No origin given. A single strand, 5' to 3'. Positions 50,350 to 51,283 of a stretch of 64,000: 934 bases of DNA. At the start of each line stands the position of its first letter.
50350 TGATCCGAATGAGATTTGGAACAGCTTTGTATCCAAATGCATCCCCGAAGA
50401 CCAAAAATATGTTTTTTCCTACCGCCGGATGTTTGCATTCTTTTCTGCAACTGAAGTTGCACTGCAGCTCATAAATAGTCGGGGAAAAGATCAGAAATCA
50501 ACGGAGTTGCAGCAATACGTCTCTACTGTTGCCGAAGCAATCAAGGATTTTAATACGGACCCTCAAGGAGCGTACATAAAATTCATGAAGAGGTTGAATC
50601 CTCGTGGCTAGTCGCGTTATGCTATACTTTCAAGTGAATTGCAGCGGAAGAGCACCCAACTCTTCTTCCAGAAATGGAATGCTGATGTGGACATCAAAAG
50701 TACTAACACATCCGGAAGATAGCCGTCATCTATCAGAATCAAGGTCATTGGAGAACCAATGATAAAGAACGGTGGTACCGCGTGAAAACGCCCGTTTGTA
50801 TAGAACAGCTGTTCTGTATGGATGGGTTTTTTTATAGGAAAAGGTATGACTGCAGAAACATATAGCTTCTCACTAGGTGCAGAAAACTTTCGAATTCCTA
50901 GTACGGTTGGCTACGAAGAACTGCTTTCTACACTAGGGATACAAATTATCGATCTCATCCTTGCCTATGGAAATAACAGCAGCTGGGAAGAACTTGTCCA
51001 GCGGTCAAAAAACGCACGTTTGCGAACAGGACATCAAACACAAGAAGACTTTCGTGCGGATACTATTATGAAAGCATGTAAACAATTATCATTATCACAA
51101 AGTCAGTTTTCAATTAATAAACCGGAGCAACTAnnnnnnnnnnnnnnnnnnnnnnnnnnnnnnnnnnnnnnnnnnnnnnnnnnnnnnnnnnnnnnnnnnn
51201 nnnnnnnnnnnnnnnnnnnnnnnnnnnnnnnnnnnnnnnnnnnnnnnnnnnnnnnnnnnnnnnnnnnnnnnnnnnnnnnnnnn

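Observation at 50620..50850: T-box riboswitch leader in front of a small-ORF plus proS operon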

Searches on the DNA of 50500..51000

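Call 4: search_rna_families(source=window, start=50500, end=51000, threshold=evalue, max_evalue=10, show_alignments=5)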
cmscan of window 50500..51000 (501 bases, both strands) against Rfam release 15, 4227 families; matches with E-value up to 10: 4.
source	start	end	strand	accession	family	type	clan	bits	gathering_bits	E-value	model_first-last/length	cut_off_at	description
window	50576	50798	+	RF00230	T-box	Cis-reg; leader;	-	37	93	1e-06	1-219/219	no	T-box leader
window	50720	50811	-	RF01291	SNORD97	Gene; snRNA; snoRNA; CD-box;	-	16.4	45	3.2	1-142/142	no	Small nucleolar RNA SNORD97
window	50907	50967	-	RF00606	SNORD93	Gene; snRNA; snoRNA; CD-box;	-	14.8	60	9.1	1-74/74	no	Small nucleolar RNA SNORD93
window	50947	50965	-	RF01129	sR44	Gene; snRNA; snoRNA; CD-box;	-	9.8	45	9.5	1-55/55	no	Small nucleolar RNA sR44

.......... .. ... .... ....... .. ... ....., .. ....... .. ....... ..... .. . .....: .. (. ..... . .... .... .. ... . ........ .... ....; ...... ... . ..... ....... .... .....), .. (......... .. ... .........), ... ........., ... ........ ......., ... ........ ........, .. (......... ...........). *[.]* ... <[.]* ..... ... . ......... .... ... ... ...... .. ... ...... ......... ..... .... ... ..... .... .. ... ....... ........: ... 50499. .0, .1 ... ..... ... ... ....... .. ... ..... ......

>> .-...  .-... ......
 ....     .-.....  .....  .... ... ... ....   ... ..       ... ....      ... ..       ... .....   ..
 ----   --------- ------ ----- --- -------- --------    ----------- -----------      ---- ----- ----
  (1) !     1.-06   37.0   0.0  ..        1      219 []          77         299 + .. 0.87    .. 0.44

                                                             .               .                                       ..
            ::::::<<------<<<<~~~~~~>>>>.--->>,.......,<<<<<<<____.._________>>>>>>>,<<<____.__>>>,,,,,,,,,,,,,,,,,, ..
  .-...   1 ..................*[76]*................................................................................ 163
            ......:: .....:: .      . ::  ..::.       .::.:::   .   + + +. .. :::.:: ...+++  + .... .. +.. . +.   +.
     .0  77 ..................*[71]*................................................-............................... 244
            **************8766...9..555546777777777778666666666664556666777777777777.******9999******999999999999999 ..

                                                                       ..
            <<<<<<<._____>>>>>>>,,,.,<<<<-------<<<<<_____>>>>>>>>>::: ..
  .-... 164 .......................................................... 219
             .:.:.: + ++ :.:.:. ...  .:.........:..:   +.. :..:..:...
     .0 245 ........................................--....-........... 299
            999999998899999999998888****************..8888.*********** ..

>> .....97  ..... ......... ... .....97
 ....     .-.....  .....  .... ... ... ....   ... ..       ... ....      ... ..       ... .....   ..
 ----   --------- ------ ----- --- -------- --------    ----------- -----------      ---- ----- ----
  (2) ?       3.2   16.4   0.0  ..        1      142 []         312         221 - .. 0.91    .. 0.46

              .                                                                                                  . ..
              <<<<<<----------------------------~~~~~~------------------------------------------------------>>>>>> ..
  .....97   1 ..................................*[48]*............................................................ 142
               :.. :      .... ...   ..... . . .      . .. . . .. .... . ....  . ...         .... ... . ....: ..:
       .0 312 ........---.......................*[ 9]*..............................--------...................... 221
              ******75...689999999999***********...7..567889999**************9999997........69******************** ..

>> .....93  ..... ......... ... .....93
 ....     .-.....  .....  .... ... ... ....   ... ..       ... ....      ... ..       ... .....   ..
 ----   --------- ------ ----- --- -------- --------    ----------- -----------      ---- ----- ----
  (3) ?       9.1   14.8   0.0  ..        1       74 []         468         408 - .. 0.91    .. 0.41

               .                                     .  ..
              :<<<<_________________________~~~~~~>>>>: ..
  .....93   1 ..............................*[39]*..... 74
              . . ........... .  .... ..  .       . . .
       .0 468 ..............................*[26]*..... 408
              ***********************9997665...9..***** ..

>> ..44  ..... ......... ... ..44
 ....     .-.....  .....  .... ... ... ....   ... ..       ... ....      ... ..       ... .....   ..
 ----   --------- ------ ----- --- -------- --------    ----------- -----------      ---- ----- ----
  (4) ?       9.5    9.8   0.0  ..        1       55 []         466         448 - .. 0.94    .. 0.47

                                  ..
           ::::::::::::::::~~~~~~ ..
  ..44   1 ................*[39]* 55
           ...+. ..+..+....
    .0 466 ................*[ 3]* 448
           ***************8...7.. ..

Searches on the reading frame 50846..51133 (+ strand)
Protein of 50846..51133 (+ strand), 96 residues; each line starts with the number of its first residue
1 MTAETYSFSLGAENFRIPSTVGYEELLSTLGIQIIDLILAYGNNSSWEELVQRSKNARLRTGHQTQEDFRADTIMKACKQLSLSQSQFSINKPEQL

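Call 10: search_protein_families(library=pfam, proteins=[window:50846-51133:+], max_evalue=0.01)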
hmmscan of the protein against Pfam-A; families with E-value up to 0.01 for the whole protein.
window:50846-51133:+ (96 aa): 0 families

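Call 41: find_homologous_proteins(query=window:50846-51133:+, max_evalue=0.001)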
Query window:50846-51133:+ (96 aa): 3 proteins with E <= 0.001 among 5 candidates.
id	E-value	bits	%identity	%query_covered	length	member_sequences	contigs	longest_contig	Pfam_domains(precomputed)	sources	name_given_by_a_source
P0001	3.6e-55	201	100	100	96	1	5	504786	-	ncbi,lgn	-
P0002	1.3e-47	177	89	98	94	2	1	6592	-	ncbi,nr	ncbi:hypothetical protein KBD71_04935 [Candidatus Woesebacteria bacterium]|nr:hypothetical protein [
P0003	4.2e-22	96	54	97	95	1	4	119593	-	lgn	-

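Call 42: find_encoding_contigs(protein=P0002, flank=3000, max_places=4)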
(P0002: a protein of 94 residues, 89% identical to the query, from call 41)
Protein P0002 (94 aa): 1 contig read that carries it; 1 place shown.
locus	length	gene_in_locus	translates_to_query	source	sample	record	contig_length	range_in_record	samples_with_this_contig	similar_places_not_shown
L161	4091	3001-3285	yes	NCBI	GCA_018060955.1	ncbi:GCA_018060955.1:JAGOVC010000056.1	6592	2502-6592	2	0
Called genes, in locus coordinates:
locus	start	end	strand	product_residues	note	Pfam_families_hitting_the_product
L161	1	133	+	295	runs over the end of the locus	PF02355:SecD_SecF_C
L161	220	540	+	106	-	-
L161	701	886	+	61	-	-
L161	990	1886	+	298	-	PF13793:Pribosyltran_N, PF00156:Pribosyltran, PF14572:Pribosyl_synth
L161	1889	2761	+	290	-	-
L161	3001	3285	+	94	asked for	-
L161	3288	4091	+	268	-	PF00587:tRNA-synt_2b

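Call 43: find_encoding_contigs(protein=P0003, flank=3000, max_places=6)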
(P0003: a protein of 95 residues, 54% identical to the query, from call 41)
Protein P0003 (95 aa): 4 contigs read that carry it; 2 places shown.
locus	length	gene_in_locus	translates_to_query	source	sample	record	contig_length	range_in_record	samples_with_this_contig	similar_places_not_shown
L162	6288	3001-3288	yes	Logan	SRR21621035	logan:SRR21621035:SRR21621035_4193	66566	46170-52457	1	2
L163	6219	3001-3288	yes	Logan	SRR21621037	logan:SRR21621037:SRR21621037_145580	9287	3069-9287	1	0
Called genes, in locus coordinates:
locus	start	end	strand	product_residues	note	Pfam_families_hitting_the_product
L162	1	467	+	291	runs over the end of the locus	PF02355:SecD_SecF_C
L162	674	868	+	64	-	-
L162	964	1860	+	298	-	PF13793:Pribosyltran_N, PF00156:Pribosyltran, PF14572:Pribosyl_synth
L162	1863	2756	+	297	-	-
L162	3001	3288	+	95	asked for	-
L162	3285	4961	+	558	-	PF00587:tRNA-synt_2b, PF04073:tRNA_edit, PF03129:HGTP_anticodon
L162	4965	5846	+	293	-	-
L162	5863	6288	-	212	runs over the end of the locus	PF13489:Methyltransf_23, PF13847:Methyltransf_31 (faint), PF08241:Methyltransf_11, PF13649:Methyltransf_25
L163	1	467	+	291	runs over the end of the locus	PF02355:SecD_SecF_C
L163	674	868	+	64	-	-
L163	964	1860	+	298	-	PF13793:Pribosyltran_N, PF00156:Pribosyltran, PF14572:Pribosyl_synth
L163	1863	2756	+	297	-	-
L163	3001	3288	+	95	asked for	-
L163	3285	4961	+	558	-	PF00587:tRNA-synt_2b, PF04073:tRNA_edit, PF03129:HGTP_anticodon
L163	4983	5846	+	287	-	-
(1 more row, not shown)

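Call 44: find_encoding_contigs(protein=P0001, flank=1500, max_places=6)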
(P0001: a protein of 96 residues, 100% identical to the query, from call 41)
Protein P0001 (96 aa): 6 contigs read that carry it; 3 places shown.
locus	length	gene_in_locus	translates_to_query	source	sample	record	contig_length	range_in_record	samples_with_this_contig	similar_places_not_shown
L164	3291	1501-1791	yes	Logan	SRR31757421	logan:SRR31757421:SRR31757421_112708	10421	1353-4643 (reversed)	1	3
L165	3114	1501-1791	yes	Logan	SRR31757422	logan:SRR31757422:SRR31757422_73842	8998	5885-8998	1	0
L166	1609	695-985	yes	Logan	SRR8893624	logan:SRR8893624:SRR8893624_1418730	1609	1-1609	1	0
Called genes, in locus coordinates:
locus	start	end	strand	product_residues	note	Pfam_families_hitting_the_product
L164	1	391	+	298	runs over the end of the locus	PF13793:Pribosyltran_N, PF00156:Pribosyltran, PF14572:Pribosyl_synth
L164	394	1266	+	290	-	-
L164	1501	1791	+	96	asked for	-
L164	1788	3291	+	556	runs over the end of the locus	PF00587:tRNA-synt_2b, PF04073:tRNA_edit, PF03129:HGTP_anticodon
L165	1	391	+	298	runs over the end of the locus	PF13793:Pribosyltran_N, PF00156:Pribosyltran, PF14572:Pribosyl_synth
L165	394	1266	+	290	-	-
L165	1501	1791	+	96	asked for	-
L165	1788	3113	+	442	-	?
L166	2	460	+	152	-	?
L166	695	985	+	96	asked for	-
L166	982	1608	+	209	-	?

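Call 61: predict_structure(alignment_id=A3)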
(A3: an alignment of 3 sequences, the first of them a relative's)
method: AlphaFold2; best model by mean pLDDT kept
length: 96 residues; sequences in the alignment: 3
mean_pLDDT: 83.3   pTM: 0.74
mean pLDDT of the five models: 83.3, 80.8, 80.7, 78.9, 48.8
residues with pLDDT >= 90: 51; 70-90: 28; 50-70: 8; < 50: 9
segments of 3 or more residues with pLDDT < 50: 89-96
pLDDT, mean of each block of 10 residues (from residue 1): 81 90 92 93 89 83 81 93 72 42
secondary structure, 60 per line:
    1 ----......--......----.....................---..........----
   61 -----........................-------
elements in order: E5-10 E13-18 H23-43 H47-56 H66-89

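Call 63: search_protein_representatives(alignment_id=A3)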
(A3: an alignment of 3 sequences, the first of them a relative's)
Query: 3 sequences, 96 profile positions. Proteins with E-value up to 0.001 (for the whole library): 4; up to 1e-10: 3; up to 1e-30: 3. The best 4 are listed.
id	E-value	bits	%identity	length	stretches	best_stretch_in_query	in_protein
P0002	1.8e-51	188.4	-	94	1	1-94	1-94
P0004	4.4e-41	155.1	-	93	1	1-94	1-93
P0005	1.1e-33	131.4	-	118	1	2-94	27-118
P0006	3.2e-04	36.9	-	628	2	47-83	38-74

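Call 64: fold_search(model_id=the predicted structure, library=pdb)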
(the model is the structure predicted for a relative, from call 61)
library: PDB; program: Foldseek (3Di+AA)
matches with E <= 10: 90; with E <= 0.001: 0
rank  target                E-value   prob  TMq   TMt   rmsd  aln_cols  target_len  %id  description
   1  5zry_B                3.3e-01  0.12  0.21  0.16  11.4        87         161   15  Crystal Structure of EphA6/Odin Complex (released 2018-05-30)
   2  5zry_A                5.8e-01  0.09  0.21  0.16  11.4        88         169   15  Crystal Structure of EphA6/Odin Complex (released 2018-05-30)
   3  2zm6_G                9.6e-01  0.08  0.21  0.15  10.8        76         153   21  Crystal structure of the Thermus thermophilus 30S ribosomal subunit (released 2009-04-14)
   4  8ywi_A                1.9e+00  0.07  0.26  0.04  15.6        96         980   14  The structure of ASFV DNA polymerase in replicating state (released 2025-02-05)
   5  7qsd_F                2.2e+00  0.03  0.17  0.07  12.1       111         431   14  Bovine complex I in the active state at 3.1 A (released 2022-03-02)
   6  9r2o_B                2.4e+00  0.16  0.48  0.32  14.8        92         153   14  De novo designed N5 protein fold (released 2025-05-14)
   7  2wiu_A                2.7e+00  0.05  0.24  0.09  11.4        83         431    6  Mercury-modified bacterial persistence regulator hipBA (released 2009-07-28)
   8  9r2o_A                2.8e+00  0.14  0.47  0.32  14.9        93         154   13  De novo designed N5 protein fold (released 2025-05-14)
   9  2qhb_B                2.8e+00  0.06  0.23  0.25   9.4        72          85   21  Crystal structure of NgTRF complexed with telomeric DNA (released 2008-07-15)
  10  2gsl_F                3.0e+00  0.08  0.27  0.21   8.2        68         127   16  X-Ray Crystal Structure of Protein FN1578 from Fusobacterium nucleatum. Northeast Structural Genomics Consortium Targe (released 2006-05-09)
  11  8wt6_B                3.2e+00  0.07  0.33  0.14  14.4        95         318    9  Cryo-EM structure of the IS621 recombinase in complex with bridge RNA, donor DNA, and target DNA in the pre-strand exc (released 2024-06-26)
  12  7aih_F                3.2e+00  0.04  0.20  0.13  10.4        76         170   10  The Large subunit of the Kinetoplastid mitochondrial ribosome (released 2021-04-28)
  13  7v9m_A                3.4e+00  0.03  0.25  0.12  14.3       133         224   11  Cryo-EM structure of the GHRH-bound human GHRHR splice variant 1 complex (released 2021-10-20)
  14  8ss1_A                3.9e+00  0.09  0.36  0.35   7.6        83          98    7  Structure of a bacterial death-like domain from Azospirillum sp. (released 2023-06-07)
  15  8htg_D                3.9e+00  0.04  0.27  0.10  13.1       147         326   10  Crystal structure of Golf in complex with GTP-gamma S and Mg (released 2023-12-20)
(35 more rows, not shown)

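Call 66: find_encoding_contigs(protein=P0005, flank=2500, max_places=4)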
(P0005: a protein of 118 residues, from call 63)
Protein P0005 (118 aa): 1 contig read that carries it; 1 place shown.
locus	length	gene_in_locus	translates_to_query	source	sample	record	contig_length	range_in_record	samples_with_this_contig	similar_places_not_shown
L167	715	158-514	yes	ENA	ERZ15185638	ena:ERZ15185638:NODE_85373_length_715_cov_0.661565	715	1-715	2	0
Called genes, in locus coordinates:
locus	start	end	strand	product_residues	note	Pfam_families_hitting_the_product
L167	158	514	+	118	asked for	-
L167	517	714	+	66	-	?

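Call 67: find_encoding_contigs(protein=P0004, flank=2500, max_places=4)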
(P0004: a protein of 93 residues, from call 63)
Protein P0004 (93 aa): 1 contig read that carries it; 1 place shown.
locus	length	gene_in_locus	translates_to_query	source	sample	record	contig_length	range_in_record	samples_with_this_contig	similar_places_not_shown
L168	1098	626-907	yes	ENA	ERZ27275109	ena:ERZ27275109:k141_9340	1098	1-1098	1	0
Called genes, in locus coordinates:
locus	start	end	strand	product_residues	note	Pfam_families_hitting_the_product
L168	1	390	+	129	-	?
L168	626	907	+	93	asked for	-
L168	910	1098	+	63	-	?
